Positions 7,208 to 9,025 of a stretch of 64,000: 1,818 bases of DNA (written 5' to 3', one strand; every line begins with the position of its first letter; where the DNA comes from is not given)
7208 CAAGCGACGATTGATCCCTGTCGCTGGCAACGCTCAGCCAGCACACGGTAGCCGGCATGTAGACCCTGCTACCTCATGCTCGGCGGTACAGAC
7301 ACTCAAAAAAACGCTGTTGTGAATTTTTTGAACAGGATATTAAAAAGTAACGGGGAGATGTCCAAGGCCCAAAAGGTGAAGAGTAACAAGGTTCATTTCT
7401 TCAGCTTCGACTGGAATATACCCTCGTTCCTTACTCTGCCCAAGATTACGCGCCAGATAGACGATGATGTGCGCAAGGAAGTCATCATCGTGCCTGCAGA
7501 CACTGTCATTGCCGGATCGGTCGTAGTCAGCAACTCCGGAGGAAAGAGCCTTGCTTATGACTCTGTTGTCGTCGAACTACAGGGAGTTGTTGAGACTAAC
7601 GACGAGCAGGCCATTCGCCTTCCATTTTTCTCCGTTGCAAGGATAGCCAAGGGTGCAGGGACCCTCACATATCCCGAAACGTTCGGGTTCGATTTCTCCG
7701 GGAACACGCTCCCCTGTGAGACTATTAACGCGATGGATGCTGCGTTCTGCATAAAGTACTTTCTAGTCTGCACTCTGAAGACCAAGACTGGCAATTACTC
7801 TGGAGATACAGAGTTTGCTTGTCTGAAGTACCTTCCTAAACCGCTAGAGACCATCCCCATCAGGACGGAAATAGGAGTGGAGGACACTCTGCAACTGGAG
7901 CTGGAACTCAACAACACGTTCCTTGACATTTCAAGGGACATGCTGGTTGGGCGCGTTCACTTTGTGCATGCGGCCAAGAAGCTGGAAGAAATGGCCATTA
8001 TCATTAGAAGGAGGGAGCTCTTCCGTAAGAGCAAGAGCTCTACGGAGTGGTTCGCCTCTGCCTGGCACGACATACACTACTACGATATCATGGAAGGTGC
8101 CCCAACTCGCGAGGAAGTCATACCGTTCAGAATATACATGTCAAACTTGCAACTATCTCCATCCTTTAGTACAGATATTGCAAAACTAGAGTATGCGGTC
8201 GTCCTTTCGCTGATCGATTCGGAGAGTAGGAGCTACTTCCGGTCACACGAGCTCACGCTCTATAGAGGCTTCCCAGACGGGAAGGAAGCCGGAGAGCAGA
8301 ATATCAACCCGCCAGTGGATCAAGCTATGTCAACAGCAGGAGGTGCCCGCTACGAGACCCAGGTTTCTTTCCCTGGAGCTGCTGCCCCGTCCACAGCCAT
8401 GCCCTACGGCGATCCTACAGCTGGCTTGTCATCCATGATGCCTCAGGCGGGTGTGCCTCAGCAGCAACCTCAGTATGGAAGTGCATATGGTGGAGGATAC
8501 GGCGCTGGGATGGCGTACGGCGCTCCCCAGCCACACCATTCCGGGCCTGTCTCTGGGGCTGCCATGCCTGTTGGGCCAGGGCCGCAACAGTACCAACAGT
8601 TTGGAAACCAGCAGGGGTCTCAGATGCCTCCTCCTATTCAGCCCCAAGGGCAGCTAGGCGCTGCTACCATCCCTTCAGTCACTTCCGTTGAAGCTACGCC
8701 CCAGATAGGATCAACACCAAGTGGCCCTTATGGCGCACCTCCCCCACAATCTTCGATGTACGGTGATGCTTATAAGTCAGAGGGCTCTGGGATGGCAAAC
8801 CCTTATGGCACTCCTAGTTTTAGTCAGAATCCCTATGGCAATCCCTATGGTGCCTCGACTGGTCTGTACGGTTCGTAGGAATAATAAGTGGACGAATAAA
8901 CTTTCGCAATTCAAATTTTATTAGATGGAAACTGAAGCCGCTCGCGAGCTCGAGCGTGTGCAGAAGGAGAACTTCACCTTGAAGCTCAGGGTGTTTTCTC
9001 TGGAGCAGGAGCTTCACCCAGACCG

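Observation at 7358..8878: Retromer Vps26 carrying a ~200-aa low-complexity G/Y/P/Q-rich tail with NPYG/YG repeats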

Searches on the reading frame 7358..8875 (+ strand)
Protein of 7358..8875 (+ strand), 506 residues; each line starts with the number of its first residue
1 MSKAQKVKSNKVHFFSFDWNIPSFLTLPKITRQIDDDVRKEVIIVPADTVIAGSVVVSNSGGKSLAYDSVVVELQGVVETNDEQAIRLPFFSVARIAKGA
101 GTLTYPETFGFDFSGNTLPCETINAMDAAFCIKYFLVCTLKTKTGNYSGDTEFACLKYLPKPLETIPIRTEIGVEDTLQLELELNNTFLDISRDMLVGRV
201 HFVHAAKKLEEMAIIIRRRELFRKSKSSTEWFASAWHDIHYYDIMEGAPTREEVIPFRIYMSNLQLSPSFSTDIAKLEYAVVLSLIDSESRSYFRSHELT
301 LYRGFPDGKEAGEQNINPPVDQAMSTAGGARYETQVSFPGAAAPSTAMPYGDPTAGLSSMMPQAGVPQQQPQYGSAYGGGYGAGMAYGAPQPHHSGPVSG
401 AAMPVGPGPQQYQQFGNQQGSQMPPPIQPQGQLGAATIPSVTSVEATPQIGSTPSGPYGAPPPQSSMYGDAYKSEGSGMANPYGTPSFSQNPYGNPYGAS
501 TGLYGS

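Call 3: search_protein_families(library=pfam, proteins=[window:7358-8875:+], max_evalue=0.01)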
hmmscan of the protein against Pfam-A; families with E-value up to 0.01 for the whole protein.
window:7358-8875:+ (506 aa): 1 family
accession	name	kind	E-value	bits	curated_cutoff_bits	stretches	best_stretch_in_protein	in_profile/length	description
PF03643.20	Vps26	-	1.1e-29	103.7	27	1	35-289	25-274/275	Vacuolar protein sorting-associated protein 26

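Call 4: search_solved_structures(query=window:7358-8875:+, max_evalue=0.01, show_alignments=2)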
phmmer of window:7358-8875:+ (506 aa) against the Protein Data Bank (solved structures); distinct sequences matched with E-value up to 0.01: 12.
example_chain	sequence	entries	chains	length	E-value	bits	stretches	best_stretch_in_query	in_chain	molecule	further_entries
6h7w_J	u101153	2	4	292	2.2e-28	102.8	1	33-306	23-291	Vacuolar protein sorting-associated protein 26-like protein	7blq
3lh8_A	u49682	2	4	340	1e-24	90.7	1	38-304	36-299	Vacuolar protein sorting-associated protein 26B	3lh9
2r51_A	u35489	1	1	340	1.9e-24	89.8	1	38-304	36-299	Vacuolar protein sorting-associated protein 26B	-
3lha_A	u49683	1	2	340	5.1e-24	88.4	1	38-304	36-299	Vacuolar protein sorting-associated protein 26B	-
2fau_A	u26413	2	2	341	3.1e-23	85.8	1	35-322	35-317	Vacuolar protein sorting 26 | Vacuolar protein sorting-associated protein 26A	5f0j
4p2a_A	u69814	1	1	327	3.7e-23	85.6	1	35-317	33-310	Vacuolar protein sorting-associated protein 26A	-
6vac_B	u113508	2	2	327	3.7e-23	85.5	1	35-317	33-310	Vacuolar protein sorting-associated protein 26A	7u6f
5f0m_B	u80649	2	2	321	4.7e-23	85.2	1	35-312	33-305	Vacuolar protein sorting-associated protein 26A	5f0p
5f0l_B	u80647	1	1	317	6.1e-23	84.9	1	35-309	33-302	Vacuolar protein sorting-associated protein 26A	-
6md5_A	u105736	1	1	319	9.8e-23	84.2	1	52-308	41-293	Vacuolar protein sorting-associated protein 26A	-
7blo_J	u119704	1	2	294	1.3e-22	83.8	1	35-307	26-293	Vacuolar protein sorting-associated protein 26A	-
9q8m_B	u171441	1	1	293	1.6e-22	83.4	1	35-306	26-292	Vacuolar protein sorting-associated protein 26A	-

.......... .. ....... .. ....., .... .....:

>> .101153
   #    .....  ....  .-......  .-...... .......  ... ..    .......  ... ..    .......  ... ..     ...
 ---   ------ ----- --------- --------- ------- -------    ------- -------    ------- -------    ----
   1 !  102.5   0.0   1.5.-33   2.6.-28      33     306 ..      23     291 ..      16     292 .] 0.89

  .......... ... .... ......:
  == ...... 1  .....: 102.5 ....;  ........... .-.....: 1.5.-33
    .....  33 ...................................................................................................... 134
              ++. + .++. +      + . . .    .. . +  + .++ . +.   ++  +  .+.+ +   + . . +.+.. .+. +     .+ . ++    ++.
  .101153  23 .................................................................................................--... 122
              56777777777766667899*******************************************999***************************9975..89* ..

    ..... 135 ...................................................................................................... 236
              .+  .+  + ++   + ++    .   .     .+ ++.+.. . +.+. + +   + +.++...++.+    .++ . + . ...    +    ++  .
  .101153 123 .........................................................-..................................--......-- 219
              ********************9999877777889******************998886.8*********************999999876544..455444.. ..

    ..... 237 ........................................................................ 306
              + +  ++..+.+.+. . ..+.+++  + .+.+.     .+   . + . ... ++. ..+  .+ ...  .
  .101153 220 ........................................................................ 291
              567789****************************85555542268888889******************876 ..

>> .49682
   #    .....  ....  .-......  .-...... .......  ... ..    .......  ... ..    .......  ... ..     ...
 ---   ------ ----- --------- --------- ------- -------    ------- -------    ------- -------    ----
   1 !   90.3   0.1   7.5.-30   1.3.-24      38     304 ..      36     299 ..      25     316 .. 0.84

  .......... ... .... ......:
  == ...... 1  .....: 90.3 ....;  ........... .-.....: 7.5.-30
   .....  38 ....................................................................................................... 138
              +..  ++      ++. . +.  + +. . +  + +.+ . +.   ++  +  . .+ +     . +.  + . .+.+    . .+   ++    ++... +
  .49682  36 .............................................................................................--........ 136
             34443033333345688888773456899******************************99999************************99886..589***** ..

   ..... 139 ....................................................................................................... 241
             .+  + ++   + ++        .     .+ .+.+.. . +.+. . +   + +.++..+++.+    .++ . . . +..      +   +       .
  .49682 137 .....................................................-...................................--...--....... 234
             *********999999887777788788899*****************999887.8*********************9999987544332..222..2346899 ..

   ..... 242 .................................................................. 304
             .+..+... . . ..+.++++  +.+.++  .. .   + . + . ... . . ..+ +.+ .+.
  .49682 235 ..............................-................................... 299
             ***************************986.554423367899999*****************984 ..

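Call 5: find_homologous_proteins(query=window:7358-8875:+, max_evalue=0.00001)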
Query window:7358-8875:+ (506 aa): 7 proteins with E <= 0.00001 among 8000 candidates.
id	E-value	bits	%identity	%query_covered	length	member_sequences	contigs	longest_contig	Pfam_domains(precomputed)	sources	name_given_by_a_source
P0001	0.0e+0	1152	100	100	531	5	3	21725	PF03643.21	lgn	-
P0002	0.0e+0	1050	89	100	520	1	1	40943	PF03643.21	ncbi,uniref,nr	ncbi:Vacuolar protein sorting 26, putative [Giardia lamblia P15]|uniref:Vacuolar protein sorting 26,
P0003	1.3e-275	933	83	100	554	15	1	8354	PF03643.21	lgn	-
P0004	2.4e-264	896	79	100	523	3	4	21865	PF03643.21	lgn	-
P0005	7.0e-137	476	66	62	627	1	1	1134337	PF03643.21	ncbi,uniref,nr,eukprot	ncbi:Vacuolar protein sorting 26 [Giardia muris]|uniref:Vacuolar protein sorting 26 n=1 Tax=Giardia 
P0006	2.1e-113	398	59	57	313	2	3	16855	PF03643.21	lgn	-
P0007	5.6e-104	367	54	58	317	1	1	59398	PF03643.21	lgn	-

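Call 17: find_encoding_contigs(protein=P0006, flank=6000, max_places=3)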
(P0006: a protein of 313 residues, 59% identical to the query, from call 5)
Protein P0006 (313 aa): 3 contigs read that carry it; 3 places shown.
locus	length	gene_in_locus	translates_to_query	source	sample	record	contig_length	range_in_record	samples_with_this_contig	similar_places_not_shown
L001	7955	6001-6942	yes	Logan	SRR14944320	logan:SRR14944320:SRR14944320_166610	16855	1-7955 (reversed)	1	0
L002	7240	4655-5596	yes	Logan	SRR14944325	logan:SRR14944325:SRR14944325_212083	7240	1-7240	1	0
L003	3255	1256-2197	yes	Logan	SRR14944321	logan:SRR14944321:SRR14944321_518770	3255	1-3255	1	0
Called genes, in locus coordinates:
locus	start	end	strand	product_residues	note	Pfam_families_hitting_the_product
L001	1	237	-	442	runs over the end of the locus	-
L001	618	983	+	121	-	-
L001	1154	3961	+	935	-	-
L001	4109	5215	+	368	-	PF00248:Aldo_ket_red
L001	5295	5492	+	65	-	-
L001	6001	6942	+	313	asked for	PF03643:Vps26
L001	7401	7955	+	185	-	?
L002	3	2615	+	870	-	?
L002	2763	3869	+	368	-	PF00248:Aldo_ket_red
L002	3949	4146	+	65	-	-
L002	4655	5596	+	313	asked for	PF03643:Vps26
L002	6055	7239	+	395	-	?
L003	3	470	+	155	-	?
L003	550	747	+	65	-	-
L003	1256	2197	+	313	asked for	PF03643:Vps26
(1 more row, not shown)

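Call 18: find_encoding_contigs(protein=P0007, flank=6000, max_places=3)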
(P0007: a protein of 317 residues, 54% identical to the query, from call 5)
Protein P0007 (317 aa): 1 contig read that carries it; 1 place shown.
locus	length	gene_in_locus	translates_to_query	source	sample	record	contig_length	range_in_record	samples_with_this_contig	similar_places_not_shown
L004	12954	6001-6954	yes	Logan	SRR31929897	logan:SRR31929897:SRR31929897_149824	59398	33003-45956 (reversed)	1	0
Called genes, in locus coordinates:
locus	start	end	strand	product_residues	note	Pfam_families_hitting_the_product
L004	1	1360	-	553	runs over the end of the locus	-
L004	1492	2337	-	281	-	-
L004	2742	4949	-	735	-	-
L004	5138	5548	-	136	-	-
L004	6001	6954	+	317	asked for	PF03643:Vps26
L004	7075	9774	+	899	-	PF07989:Cnn_1N (weak), PF19220:Rod_CreS (faint), PF24161:CCDC39 (faint)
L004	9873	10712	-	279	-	-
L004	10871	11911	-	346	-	PF08271:Zn_Ribbon_TF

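Call 21: find_encoding_contigs(protein=P0002, flank=3000, max_places=1)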
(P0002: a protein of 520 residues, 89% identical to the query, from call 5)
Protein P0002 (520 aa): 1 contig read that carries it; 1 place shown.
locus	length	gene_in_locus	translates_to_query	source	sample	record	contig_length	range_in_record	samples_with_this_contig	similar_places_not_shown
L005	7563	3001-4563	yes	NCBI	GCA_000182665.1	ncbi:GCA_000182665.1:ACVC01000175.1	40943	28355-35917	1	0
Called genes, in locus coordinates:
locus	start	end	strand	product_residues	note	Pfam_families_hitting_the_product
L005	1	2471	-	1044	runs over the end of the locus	-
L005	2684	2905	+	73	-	-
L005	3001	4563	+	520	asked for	PF03643:Vps26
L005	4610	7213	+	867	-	PF07989:Cnn_1N (weak)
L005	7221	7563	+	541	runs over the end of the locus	-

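Call 22: find_encoding_contigs(protein=P0003, flank=3000, max_places=1)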
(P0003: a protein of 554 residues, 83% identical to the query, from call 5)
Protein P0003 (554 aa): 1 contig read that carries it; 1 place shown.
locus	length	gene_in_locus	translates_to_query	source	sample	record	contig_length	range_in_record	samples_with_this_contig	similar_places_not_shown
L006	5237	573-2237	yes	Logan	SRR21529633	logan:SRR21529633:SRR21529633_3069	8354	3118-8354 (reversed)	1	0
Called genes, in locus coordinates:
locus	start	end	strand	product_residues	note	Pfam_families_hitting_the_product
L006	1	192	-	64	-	?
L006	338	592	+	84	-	-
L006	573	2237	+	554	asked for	PF03643:Vps26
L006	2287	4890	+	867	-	PF07989:Cnn_1N (weak)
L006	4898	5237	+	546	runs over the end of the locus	-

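Call 23: find_encoding_contigs(protein=P0004, flank=3000, max_places=1)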
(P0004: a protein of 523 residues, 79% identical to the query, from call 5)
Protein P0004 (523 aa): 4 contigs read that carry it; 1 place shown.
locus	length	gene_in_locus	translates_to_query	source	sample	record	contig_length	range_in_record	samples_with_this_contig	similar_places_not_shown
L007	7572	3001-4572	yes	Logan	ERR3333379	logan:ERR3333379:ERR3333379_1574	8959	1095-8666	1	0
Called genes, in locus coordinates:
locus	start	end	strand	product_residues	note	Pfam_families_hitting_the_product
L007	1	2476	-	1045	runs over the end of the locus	-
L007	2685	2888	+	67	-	-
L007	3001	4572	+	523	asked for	PF03643:Vps26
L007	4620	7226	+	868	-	PF07989:Cnn_1N (weak)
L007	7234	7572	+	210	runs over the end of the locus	?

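Call 24: find_encoding_contigs(protein=P0005, flank=3000, max_places=1)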
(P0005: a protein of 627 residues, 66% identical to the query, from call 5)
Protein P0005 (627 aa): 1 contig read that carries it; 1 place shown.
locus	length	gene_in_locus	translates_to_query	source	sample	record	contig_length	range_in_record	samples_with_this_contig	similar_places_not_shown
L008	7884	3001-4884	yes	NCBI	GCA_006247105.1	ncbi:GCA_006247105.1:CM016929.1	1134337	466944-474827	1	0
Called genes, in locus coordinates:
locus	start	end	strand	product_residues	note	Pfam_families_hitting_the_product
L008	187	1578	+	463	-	PF07690:MFS_1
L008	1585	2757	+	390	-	-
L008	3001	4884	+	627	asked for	PF03643:Vps26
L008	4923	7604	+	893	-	PF07989:Cnn_1N (weak), PF19220:Rod_CreS (faint)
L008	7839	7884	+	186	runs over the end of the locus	PF21057:Hikeshi-like_C (faint)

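Call 26: list_cluster_members(proteins=[window:7358-8875:+, P0001, P0003, P0004])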
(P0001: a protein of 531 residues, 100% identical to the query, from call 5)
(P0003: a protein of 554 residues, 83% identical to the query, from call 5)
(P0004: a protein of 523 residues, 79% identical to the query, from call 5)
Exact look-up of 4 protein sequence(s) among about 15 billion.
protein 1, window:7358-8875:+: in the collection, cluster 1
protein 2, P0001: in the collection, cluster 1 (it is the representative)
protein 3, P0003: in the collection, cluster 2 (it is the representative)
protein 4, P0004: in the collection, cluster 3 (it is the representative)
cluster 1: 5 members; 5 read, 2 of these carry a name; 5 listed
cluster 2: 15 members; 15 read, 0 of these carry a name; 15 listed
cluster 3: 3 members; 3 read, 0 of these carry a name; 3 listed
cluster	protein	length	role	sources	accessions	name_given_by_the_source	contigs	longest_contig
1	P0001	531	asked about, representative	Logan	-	-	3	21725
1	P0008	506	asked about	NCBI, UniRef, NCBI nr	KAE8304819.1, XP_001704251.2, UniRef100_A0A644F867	Vacuolar protein sorting 26 [Giardia duodenalis] | Vacuolar protein sorting 26 n=2 Tax=Giardia intestinalis TaxID=5741 RepID=A0A644F867_GIAIC | Vacuolar protein sorting 26 [Giardia intestinalis]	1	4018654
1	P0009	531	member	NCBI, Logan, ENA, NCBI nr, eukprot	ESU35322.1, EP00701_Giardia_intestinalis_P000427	Vacuolar protein sorting/targeting protein VPS26 [Giardia duodenalis] | Vacuolar protein sorting/targeting protein VPS26 [Giardia intestinalis] | XP_001704251.1 Vacuolar protein sorting 26, putative [Giardia lamblia ATCC 50803]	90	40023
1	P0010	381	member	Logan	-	-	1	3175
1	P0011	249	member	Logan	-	-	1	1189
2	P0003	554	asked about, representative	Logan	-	-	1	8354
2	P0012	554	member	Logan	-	-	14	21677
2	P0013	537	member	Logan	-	-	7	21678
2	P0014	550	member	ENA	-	-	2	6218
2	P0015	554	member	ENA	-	-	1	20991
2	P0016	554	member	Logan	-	-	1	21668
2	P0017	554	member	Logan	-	-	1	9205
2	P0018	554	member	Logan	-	-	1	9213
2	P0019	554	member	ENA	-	-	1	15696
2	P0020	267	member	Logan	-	-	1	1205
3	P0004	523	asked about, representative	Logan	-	-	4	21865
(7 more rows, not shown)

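Call 38: predict_structure(alignment_id=A2)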
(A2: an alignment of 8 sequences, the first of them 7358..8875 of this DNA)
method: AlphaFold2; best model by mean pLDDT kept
length: 506 residues; sequences in the alignment: 8
mean_pLDDT: 49.2   pTM: 0.35
mean pLDDT of the five models: 49.2, 47.8, 45.8, 41.5, 40.5
residues with pLDDT >= 90: 14; 70-90: 96; 50-70: 109; < 50: 287
segments of 3 or more residues with pLDDT < 50: 1-11, 23-29, 31-40, 82-85, 159-195, 267-270, 296-506
pLDDT, mean of each block of 10 residues (from residue 1): 42 74 51 48 52 83 84 78 56 83 87 67 56 79 85 58 34 30 31 46 60 74 62 72 65 59 50 59 73 54 35 29 29 28 31 34 31 29 28 32 33 31 33 29 29 29 30 29 33 33 31
secondary structure, 60 per line:
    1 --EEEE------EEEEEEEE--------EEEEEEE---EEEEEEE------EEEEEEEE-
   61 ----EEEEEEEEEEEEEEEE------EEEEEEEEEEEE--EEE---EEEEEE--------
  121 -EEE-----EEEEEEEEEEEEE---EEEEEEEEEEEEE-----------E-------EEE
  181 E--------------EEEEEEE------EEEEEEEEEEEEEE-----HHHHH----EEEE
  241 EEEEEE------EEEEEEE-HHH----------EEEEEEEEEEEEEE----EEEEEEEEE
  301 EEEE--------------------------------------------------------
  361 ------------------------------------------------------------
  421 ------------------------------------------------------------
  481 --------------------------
elements in order: E3-6 E13-20 E29-35 E39-45 E52-59 E65-80 E87-98 E101-103 E107-112 E122-124 E130-142 E146-158 E178-181 E196-202 E209-222 H228-232 E237-246 E253-259 E274-287 E292-304
